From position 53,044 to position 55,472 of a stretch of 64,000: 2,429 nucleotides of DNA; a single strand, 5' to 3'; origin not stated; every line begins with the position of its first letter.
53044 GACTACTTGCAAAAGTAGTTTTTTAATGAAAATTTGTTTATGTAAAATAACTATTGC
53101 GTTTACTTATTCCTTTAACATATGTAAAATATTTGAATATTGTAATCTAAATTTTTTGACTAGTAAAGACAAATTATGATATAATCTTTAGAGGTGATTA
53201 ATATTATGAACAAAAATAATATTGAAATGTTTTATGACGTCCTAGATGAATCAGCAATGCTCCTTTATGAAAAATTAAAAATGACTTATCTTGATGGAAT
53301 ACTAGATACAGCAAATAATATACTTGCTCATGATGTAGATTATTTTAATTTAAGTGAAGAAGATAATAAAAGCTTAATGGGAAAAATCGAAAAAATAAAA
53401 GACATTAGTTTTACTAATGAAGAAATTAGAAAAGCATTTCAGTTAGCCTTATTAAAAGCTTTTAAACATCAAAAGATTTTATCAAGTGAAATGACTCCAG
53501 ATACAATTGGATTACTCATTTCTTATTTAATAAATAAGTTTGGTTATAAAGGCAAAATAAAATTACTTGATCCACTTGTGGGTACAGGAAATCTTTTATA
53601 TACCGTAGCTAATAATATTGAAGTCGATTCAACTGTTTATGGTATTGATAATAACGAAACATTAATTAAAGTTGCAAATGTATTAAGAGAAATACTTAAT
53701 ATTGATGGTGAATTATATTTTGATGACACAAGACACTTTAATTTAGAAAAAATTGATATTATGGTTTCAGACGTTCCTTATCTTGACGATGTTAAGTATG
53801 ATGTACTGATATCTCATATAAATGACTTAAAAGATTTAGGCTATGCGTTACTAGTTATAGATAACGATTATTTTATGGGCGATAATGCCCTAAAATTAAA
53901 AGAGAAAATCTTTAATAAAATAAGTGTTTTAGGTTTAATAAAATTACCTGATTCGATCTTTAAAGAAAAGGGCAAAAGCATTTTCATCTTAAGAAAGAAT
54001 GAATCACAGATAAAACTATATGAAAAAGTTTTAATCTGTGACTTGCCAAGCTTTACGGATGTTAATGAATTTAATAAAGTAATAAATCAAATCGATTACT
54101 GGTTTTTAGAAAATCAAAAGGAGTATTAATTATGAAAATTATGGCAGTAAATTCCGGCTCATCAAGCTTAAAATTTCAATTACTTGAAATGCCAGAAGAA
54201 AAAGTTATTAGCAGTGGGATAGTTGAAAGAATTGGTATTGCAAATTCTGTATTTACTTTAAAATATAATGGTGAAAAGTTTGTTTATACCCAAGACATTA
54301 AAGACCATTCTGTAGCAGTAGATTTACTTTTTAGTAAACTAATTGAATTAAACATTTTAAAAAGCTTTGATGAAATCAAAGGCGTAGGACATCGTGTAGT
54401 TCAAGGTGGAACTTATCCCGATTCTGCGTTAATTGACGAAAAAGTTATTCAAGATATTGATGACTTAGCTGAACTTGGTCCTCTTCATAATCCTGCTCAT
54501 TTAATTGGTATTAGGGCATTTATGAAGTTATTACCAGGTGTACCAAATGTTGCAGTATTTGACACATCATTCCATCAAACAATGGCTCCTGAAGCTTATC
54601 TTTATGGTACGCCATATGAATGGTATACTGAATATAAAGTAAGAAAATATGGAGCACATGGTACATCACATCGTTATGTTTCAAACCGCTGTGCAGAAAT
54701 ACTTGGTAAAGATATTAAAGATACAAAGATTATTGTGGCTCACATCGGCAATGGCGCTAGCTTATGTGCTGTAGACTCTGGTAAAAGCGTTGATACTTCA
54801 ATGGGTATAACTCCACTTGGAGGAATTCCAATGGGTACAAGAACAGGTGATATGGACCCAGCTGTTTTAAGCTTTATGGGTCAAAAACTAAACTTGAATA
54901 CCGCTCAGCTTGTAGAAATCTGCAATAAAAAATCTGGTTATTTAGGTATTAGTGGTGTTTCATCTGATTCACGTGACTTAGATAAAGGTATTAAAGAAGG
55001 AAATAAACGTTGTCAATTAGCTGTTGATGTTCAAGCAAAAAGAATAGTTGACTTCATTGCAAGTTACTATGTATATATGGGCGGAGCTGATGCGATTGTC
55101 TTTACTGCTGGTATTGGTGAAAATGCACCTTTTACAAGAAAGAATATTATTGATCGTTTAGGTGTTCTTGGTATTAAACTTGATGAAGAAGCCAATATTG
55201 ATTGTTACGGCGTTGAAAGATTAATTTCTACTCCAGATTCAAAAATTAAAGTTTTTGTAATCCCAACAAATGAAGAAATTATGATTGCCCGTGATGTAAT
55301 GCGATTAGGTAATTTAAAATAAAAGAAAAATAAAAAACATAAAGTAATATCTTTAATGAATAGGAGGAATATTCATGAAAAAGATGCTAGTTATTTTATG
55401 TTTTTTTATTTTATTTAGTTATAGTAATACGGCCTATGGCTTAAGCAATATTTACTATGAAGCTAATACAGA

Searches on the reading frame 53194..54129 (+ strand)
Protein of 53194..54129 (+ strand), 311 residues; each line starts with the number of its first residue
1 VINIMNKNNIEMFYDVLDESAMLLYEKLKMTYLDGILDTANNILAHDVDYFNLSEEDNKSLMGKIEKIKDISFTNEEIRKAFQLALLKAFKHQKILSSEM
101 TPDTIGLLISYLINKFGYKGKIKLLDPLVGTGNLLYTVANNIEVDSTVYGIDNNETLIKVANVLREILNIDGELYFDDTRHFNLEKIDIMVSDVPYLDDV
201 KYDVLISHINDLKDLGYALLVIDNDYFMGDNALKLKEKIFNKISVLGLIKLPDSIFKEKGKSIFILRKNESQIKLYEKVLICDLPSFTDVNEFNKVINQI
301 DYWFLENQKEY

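Call 39: search_protein_families(library=pfam, proteins=[window:53194-54129:+], max_evalue=0.001)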
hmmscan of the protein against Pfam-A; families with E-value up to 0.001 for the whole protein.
window:53194-54129:+ (311 aa): 4 families
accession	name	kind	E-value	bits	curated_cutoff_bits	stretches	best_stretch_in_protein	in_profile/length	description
PF21106.3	YtxK_like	-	1e-20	74.3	24.3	1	11-89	1-80/81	YtxK N-terminal helical domain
PF02384.22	N6_Mtase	-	7.8e-09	35.7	20.4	1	207-288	168-250/311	N-6 DNA Methylase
PF13847.12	Methyltransf_31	-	1.2e-05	25.5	27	1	121-241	4-95/145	Methyltransferase domain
PF01170.24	UPF0020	-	4e-05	23.9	22.3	1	134-199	65-134/197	RMKL-like, methyltransferase domain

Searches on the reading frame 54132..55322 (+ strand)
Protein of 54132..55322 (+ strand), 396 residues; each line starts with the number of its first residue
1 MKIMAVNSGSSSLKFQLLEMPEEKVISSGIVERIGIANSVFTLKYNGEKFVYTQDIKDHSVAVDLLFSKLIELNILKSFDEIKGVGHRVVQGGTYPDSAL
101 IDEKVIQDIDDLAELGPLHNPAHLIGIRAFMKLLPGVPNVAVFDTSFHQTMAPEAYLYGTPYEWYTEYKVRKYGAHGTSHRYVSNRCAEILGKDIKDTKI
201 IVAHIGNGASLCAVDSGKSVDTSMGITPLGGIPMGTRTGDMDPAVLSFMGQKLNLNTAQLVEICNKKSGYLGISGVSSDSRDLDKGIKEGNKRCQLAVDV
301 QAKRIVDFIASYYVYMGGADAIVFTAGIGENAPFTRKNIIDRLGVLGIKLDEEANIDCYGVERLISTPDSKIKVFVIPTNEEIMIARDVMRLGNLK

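Call 39: search_protein_families(library=pfam, proteins=[window:54132-55322:+], max_evalue=0.001)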
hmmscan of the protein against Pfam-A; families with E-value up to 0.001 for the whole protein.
window:54132-55322:+ (396 aa): 1 family
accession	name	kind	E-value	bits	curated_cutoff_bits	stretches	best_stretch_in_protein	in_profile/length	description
PF00871.23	Acetate_kinase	-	3.4e-150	500.5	22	1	2-387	1-392/392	Acetokinase family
